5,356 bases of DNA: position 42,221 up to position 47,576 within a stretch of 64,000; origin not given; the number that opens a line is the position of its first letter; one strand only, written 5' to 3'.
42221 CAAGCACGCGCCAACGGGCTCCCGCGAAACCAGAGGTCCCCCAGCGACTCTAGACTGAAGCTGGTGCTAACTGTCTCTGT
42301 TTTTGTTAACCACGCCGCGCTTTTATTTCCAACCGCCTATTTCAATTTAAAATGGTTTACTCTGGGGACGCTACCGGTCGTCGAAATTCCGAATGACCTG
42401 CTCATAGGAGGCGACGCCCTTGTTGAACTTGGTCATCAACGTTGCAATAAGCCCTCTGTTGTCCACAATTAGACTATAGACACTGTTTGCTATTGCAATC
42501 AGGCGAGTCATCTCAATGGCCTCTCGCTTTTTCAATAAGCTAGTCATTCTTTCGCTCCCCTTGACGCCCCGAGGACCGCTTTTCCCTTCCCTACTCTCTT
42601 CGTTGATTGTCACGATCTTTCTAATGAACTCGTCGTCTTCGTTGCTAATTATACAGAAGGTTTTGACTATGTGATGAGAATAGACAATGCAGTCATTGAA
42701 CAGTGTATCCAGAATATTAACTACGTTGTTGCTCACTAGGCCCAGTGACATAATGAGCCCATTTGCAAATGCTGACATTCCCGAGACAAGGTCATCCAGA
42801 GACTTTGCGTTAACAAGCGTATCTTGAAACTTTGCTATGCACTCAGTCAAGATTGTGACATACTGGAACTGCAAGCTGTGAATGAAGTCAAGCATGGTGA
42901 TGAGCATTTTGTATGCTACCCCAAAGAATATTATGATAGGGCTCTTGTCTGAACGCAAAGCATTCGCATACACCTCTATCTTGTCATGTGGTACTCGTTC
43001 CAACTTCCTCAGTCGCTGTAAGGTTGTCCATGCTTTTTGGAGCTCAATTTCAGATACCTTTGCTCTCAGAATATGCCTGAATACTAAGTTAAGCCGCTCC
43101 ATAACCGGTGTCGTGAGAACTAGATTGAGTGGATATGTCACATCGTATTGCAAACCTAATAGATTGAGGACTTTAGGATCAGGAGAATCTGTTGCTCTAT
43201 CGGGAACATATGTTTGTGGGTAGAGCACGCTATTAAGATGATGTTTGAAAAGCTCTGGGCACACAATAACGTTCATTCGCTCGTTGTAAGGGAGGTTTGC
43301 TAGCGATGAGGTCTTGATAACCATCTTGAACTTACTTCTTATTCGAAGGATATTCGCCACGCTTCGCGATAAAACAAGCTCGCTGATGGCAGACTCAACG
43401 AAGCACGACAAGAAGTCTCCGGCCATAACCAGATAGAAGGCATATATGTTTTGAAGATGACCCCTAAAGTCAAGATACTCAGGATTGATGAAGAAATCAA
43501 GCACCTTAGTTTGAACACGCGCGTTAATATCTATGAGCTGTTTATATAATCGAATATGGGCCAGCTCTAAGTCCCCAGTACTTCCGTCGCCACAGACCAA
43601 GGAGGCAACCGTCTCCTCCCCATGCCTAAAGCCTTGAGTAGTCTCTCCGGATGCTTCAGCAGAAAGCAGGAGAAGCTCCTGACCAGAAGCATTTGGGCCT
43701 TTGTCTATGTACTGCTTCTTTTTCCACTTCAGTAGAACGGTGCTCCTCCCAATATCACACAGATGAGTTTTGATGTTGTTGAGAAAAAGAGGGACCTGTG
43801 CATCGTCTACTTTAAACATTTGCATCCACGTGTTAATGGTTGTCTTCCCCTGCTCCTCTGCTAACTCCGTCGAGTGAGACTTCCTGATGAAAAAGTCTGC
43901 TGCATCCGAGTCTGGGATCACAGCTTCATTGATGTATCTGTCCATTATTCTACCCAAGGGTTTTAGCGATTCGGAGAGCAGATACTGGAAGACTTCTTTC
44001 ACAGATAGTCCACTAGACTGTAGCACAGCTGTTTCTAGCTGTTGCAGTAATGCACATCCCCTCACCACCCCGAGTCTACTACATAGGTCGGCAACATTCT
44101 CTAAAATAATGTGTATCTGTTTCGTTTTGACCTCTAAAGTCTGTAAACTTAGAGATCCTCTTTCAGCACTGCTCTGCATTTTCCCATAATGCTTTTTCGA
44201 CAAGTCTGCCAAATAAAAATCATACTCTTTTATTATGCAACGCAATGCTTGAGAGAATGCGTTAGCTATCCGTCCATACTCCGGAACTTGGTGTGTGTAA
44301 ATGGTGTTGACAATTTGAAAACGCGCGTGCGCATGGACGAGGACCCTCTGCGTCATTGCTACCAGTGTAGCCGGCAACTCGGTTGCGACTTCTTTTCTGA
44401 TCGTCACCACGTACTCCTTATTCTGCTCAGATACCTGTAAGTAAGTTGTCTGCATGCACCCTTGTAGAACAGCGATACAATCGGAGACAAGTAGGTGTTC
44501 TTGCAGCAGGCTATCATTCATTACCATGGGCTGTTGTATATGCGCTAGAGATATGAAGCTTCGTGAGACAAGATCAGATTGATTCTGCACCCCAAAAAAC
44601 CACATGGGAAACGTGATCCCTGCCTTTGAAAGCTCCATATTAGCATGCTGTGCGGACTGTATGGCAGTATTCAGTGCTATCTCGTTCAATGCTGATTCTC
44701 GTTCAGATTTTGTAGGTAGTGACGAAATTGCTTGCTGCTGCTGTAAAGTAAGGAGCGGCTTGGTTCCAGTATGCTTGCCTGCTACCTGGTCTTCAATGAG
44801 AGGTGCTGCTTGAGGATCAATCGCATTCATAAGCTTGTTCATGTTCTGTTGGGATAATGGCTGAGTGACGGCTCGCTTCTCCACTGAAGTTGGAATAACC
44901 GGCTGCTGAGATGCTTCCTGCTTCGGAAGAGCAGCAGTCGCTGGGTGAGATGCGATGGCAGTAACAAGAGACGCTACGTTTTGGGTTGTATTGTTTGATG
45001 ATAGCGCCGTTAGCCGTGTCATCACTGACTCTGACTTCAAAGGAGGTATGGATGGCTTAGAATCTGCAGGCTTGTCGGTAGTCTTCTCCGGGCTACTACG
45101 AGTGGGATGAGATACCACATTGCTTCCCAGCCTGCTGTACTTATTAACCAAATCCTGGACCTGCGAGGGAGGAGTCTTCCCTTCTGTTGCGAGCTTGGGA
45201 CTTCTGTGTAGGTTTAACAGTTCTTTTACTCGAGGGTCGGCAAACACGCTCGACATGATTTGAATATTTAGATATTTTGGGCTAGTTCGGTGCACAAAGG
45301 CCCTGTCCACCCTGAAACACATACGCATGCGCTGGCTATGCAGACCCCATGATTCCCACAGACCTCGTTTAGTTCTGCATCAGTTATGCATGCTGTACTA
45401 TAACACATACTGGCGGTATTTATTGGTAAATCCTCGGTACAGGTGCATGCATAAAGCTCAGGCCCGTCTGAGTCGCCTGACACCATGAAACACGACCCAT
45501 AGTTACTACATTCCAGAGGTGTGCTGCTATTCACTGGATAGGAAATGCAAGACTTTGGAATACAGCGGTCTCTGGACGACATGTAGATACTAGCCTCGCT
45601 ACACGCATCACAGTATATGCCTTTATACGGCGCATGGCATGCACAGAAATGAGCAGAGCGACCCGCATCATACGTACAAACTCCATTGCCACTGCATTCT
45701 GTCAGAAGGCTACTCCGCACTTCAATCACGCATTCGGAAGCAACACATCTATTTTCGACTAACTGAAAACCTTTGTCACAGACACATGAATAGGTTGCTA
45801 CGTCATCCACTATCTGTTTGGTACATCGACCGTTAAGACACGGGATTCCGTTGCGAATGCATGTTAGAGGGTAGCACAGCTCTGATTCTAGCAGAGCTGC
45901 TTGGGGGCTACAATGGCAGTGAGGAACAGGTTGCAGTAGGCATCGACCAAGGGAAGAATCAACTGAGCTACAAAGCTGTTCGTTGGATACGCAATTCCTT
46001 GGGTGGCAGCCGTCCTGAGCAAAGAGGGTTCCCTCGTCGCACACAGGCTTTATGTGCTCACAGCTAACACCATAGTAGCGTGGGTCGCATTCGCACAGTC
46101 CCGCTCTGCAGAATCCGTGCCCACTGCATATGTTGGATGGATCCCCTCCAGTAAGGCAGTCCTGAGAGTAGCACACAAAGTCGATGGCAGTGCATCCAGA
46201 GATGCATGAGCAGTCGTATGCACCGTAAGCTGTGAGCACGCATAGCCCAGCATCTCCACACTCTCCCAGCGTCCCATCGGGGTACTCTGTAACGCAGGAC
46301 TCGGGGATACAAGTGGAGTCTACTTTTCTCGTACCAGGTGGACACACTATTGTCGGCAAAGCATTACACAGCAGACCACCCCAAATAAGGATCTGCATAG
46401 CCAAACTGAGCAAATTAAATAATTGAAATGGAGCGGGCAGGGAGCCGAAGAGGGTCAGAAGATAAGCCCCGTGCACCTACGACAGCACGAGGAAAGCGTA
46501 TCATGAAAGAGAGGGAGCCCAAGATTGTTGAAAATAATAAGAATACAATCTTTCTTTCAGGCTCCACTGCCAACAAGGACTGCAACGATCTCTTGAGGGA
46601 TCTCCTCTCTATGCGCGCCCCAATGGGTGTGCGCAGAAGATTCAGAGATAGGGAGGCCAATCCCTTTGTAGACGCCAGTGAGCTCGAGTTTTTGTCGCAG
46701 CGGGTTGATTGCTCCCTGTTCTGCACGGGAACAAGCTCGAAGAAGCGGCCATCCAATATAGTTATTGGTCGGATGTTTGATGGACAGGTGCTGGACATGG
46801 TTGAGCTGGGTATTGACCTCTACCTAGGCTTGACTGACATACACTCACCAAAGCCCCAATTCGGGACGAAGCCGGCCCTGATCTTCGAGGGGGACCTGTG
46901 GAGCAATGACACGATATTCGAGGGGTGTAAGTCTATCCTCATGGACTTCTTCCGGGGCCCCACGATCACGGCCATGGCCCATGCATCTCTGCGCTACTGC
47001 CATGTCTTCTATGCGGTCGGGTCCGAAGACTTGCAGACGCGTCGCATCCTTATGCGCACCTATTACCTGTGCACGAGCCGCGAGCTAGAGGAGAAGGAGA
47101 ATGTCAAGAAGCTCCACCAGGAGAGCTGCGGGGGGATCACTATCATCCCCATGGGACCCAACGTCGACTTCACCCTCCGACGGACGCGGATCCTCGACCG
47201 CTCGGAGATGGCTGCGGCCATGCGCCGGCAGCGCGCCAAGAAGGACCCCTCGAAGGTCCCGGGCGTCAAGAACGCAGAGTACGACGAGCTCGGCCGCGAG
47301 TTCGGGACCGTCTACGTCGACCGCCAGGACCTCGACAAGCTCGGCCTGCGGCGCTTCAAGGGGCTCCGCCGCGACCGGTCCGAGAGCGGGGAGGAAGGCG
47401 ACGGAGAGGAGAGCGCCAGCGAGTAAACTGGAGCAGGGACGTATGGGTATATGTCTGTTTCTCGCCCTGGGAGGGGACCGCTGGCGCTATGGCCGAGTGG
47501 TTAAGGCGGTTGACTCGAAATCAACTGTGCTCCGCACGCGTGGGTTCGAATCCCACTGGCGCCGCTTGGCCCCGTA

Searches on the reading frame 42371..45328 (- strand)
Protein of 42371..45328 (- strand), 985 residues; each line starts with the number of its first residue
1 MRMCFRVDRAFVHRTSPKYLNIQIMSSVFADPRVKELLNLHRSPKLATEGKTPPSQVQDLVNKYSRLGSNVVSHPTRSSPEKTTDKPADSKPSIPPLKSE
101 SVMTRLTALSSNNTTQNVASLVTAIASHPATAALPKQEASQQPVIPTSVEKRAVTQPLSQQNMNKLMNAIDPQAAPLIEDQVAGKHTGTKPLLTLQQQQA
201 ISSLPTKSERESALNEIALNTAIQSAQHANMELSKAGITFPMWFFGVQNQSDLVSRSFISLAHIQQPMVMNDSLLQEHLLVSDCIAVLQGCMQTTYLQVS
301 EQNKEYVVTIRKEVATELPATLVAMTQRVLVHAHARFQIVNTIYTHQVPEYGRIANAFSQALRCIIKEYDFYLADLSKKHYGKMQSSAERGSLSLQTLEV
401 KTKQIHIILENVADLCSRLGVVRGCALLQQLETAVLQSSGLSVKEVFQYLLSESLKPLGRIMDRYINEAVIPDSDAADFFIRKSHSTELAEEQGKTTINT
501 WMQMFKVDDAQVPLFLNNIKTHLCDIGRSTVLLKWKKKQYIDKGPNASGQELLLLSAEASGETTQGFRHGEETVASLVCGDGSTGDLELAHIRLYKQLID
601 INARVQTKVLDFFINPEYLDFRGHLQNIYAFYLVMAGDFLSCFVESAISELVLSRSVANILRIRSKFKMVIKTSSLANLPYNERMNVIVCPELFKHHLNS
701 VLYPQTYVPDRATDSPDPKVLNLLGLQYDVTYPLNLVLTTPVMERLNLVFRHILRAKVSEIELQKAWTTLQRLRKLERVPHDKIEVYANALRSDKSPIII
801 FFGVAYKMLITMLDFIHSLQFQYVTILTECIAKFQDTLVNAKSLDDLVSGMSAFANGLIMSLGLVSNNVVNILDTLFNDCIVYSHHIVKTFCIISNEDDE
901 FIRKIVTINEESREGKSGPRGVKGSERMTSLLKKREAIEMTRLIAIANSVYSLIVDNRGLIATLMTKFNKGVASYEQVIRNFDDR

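Call 40: search_protein_families(library=pfam, proteins=[window:42371-45328:-], max_evalue=0.001)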
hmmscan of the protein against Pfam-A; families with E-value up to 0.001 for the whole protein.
window:42371-45328:- (985 aa): 2 families
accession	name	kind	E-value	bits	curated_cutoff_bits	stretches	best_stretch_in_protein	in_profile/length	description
PF04130.18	GCP_C_terminal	-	2.6e-25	90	25.8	1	622-909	2-251/309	Gamma tubulin complex component C-terminal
PF17681.6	GCP_N_terminal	-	1.8e-24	87.3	29.4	1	281-536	1-249/297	Gamma tubulin complex component N-terminal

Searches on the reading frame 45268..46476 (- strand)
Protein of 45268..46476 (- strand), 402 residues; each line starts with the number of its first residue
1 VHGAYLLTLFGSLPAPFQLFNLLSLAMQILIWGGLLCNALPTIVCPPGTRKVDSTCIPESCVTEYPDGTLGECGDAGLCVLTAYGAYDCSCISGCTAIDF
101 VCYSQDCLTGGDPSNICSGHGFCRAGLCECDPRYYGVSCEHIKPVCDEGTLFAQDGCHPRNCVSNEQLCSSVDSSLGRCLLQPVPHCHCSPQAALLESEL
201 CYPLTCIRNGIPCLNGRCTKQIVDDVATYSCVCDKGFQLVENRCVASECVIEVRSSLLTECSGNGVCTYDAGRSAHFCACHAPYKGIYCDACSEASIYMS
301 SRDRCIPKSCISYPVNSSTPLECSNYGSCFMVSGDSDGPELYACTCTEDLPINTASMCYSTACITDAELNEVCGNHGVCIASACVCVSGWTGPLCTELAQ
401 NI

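Call 40: search_protein_families(library=pfam, proteins=[window:45268-46476:-], max_evalue=0.001)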
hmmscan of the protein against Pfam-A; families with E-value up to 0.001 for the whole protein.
window:45268-46476:- (402 aa): 4 families
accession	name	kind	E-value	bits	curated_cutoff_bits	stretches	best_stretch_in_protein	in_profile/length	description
PF23106.1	EGF_Teneurin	-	2.6e-11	43.8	24.3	2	373-397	5-29/30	Teneurin-like EGF domain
PF07974.19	EGF_2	-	6.5e-11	42.8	22.1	2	366-395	4-32/32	EGF-like domain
PF25024.1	EGF_TEN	-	1.7e-08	34.8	65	1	218-397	30-190/234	Teneurin EGF domain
PF00008.33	EGF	-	2.3e-08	34.6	21.5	0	260-288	5-32/32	EGF-like domain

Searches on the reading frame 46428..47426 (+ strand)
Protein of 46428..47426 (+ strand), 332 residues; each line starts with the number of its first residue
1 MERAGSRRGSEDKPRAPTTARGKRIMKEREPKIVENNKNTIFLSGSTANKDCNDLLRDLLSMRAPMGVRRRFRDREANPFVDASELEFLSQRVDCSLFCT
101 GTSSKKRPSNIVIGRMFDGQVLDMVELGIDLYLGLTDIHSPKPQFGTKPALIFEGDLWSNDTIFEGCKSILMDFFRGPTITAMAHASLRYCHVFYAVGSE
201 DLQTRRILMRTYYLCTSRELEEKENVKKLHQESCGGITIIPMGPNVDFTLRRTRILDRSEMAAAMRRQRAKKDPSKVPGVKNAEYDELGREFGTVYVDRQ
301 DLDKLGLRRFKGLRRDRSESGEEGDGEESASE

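Call 40: search_protein_families(library=pfam, proteins=[window:46428-47426:+], max_evalue=0.001)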
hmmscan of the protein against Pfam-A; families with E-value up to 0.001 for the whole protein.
window:46428-47426:+ (332 aa): 1 family
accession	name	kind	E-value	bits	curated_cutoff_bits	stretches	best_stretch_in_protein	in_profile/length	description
PF04427.23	Brix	-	3.9e-30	105.7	28.2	1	47-252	3-193/193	Brix domain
